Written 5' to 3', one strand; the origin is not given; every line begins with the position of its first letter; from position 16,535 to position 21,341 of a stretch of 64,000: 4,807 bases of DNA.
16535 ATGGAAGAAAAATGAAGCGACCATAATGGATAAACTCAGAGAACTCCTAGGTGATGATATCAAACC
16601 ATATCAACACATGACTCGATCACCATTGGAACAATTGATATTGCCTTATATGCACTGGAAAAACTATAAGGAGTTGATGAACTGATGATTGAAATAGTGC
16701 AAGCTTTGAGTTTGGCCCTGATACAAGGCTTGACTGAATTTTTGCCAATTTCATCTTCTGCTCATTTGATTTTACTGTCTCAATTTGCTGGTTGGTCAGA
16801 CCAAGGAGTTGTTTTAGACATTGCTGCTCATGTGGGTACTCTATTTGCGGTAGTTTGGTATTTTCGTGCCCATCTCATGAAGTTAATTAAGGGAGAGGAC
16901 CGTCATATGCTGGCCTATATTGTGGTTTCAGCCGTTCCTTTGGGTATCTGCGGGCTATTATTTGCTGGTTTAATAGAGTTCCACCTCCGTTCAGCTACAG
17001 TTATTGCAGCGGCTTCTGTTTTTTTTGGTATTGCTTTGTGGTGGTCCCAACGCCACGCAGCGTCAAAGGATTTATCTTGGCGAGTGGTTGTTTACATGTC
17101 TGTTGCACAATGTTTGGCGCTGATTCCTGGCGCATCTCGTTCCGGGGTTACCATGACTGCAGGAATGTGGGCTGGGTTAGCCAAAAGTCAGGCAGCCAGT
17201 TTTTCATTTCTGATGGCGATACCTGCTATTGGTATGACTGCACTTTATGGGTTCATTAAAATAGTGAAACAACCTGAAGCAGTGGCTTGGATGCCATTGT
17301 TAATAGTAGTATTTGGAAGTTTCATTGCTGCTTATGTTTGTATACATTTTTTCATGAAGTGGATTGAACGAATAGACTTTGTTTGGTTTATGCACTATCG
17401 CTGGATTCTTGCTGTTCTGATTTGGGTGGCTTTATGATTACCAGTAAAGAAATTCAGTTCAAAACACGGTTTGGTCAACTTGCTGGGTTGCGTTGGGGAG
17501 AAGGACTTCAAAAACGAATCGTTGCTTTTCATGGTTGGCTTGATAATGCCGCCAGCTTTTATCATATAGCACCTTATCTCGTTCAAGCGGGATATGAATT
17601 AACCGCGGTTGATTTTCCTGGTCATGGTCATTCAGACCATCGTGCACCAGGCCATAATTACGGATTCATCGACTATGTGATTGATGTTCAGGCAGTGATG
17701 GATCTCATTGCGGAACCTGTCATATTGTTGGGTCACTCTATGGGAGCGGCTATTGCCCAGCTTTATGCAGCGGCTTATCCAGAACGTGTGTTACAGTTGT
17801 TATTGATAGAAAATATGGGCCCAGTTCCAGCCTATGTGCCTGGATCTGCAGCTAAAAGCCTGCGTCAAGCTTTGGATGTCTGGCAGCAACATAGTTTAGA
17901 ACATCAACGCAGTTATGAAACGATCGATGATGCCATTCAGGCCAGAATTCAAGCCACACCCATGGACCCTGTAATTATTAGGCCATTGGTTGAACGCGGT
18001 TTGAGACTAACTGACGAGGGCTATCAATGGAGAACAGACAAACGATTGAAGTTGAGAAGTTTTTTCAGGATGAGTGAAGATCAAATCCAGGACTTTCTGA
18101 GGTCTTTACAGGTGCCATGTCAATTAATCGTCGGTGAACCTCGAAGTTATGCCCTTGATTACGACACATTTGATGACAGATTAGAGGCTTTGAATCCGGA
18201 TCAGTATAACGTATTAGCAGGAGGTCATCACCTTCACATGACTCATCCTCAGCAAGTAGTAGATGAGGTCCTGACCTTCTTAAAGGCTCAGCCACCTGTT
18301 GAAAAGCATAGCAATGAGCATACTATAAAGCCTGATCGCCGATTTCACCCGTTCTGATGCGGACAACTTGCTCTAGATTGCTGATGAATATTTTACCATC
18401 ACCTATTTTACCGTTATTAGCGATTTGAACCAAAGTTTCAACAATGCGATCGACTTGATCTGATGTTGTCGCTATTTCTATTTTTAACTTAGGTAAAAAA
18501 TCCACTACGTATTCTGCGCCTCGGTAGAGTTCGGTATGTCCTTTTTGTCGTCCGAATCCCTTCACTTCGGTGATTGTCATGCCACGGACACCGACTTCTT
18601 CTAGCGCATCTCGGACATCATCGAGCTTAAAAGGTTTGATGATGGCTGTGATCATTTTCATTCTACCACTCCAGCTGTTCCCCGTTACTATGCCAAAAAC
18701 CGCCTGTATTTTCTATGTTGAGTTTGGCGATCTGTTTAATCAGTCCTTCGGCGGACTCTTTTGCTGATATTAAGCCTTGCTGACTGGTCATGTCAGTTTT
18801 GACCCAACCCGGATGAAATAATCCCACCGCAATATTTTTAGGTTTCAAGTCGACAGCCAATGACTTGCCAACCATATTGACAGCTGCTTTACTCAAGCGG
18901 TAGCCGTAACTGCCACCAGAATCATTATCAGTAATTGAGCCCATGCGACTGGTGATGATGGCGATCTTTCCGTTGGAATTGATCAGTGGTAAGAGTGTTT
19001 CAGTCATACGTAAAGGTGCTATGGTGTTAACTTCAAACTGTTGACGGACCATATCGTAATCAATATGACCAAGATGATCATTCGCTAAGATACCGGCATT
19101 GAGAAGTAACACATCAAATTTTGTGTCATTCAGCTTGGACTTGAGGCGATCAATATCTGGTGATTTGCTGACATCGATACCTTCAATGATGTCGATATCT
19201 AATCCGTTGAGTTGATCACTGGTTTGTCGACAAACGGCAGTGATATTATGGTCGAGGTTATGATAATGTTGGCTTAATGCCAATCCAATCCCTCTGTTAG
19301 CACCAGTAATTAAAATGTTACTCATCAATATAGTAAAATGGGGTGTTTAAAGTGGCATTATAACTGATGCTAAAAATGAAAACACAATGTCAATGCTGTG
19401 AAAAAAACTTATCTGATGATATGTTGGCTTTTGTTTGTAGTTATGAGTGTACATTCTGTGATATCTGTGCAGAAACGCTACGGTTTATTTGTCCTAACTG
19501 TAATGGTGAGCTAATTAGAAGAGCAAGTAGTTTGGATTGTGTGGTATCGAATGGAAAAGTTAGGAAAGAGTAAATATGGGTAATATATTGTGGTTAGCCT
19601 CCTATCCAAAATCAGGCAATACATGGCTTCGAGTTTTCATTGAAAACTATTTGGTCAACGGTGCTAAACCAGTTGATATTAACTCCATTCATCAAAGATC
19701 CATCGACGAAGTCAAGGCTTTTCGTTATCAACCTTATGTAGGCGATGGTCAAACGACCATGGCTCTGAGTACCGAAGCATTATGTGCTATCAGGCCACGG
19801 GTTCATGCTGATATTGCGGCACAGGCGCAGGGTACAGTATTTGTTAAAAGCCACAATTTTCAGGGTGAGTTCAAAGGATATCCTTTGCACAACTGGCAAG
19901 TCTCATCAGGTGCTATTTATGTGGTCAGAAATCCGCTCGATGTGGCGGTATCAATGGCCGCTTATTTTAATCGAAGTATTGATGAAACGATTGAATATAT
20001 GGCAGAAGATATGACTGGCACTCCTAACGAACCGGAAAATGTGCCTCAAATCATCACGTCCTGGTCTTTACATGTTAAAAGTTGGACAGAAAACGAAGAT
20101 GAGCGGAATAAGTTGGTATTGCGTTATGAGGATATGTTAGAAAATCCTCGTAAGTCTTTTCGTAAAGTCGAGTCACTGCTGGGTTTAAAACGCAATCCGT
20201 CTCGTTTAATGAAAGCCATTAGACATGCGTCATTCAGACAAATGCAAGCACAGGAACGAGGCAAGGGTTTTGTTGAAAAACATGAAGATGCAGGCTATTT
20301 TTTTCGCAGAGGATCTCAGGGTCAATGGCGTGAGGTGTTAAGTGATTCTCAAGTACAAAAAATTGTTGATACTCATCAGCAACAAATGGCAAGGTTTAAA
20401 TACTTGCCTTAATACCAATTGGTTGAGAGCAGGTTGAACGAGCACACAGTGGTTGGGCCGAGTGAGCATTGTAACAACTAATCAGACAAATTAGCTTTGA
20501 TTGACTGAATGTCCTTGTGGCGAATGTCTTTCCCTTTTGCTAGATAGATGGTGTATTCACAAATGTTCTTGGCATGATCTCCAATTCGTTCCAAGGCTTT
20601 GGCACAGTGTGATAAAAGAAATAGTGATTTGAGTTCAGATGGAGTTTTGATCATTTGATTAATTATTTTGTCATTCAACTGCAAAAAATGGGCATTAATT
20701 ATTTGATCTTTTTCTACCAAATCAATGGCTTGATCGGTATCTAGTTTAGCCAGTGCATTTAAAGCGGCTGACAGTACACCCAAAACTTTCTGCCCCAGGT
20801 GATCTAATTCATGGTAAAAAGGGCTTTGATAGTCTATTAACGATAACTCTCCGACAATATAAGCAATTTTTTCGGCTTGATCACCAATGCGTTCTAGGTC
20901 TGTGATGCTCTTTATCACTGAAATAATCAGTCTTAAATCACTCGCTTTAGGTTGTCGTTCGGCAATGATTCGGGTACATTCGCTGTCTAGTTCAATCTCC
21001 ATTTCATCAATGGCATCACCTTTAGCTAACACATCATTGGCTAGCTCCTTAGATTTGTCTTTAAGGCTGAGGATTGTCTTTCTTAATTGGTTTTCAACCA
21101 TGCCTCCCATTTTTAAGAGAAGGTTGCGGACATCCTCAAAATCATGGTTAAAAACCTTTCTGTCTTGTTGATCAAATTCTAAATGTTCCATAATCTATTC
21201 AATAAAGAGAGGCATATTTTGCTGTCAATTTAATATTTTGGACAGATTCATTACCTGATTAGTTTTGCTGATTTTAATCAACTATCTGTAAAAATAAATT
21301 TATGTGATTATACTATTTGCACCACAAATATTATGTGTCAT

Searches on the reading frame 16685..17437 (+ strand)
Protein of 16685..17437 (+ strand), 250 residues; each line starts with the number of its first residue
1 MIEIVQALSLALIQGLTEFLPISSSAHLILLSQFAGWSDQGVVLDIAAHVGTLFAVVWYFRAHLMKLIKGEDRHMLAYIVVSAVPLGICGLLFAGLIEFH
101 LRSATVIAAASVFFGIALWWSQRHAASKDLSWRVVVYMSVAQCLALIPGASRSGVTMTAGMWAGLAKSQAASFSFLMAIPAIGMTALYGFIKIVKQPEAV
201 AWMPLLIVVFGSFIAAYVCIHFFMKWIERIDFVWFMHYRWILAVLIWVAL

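Call 66: search_protein_families(library=pfam, proteins=[window:16685-17437:+], max_evalue=0.001)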
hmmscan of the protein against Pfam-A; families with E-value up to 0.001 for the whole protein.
window:16685-17437:+ (250 aa): 1 family
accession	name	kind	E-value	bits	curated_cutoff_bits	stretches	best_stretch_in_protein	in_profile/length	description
PF02673.24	BacA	-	4.3e-65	220.4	33.4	1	7-245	1-257/257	Bacitracin resistance protein BacA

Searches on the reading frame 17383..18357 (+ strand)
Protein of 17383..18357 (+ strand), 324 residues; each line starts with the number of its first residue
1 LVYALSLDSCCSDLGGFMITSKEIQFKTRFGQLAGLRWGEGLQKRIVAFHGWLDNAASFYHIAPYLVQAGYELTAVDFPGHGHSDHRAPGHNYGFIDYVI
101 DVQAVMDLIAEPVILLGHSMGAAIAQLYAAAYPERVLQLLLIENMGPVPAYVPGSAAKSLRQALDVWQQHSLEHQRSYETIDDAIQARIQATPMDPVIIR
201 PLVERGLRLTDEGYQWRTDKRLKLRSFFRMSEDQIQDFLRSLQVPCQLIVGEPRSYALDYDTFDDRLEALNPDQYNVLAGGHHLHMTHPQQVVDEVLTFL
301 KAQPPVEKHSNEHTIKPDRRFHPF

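Call 66: search_protein_families(library=pfam, proteins=[window:17383-18357:+], max_evalue=0.001)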
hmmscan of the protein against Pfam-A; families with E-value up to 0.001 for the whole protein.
window:17383-18357:+ (324 aa): 5 families
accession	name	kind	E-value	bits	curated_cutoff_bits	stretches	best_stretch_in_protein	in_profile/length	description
PF00561.26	Abhydrolase_1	-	9.1e-23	81.6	25.8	1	45-161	2-117/245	alpha/beta hydrolase fold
PF12146.15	Hydrolase_4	-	6.1e-22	78.5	27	1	44-172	5-139/239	Serine aminopeptidase, S33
PF12697.13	Abhydrolase_6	-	4.3e-18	67.2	26.3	1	46-294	1-216/217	Alpha/beta hydrolase family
PF00975.26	Thioesterase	-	7.6e-06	26.7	26.4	1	45-142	2-97/226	Thioesterase domain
PF03096.20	Ndr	-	2.4e-05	23.7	23.3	1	76-158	61-146/283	Ndr family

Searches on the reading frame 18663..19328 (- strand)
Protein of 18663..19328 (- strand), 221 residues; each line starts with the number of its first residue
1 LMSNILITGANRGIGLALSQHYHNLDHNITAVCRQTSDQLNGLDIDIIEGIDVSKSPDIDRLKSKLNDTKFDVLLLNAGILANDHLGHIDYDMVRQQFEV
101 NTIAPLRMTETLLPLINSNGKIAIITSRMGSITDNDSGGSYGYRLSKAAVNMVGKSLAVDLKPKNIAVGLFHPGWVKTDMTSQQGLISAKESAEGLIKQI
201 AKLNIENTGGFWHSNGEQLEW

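Call 66: search_protein_families(library=pfam, proteins=[window:18663-19328:-], max_evalue=0.001)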
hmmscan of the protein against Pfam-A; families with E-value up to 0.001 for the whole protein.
window:18663-19328:- (221 aa): 3 families
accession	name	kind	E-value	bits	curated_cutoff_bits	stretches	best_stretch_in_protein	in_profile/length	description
PF00106.31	adh_short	-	5.8e-26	91.6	26.6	1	4-183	2-189/195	short chain dehydrogenase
PF13561.12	adh_short_C2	-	7.4e-20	72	27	1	9-184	1-184/236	Enoyl-(Acyl carrier protein) reductase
PF23441.1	SDR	-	3.2e-05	23.9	27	1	59-181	80-199/258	SDR-like rossmann domain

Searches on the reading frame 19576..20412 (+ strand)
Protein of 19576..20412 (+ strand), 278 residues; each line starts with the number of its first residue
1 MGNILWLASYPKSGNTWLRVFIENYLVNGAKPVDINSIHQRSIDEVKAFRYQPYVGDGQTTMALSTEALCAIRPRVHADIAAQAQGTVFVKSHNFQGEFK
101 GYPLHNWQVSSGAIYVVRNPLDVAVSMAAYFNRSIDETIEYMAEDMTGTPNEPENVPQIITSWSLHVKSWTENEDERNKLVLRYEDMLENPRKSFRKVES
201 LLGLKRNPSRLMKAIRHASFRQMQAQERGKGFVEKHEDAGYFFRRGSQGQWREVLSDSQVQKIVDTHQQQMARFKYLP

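Call 66: search_protein_families(library=pfam, proteins=[window:19576-20412:+], max_evalue=0.001)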
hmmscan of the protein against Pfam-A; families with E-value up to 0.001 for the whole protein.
window:19576-20412:+ (278 aa): 2 families
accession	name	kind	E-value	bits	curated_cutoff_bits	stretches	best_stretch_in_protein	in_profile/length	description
PF00685.33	Sulfotransfer_1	-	2e-33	116.3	22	1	5-274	4-254/255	Sulfotransferase domain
PF13469.12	Sulfotransfer_3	-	0.00022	22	27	1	114-205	128-213/216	Sulfotransferase family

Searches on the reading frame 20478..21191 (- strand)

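Call 66: search_protein_families(library=pfam, proteins=[window:20478-21191:-], max_evalue=0.001)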
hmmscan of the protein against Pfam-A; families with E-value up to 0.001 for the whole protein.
window:20478-21191:- (237 aa): 1 family
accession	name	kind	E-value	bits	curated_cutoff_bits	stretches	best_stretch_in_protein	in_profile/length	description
PF01895.24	PhoU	-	2.1e-41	140.6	23.5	2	25-113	1-89/89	PhoU domain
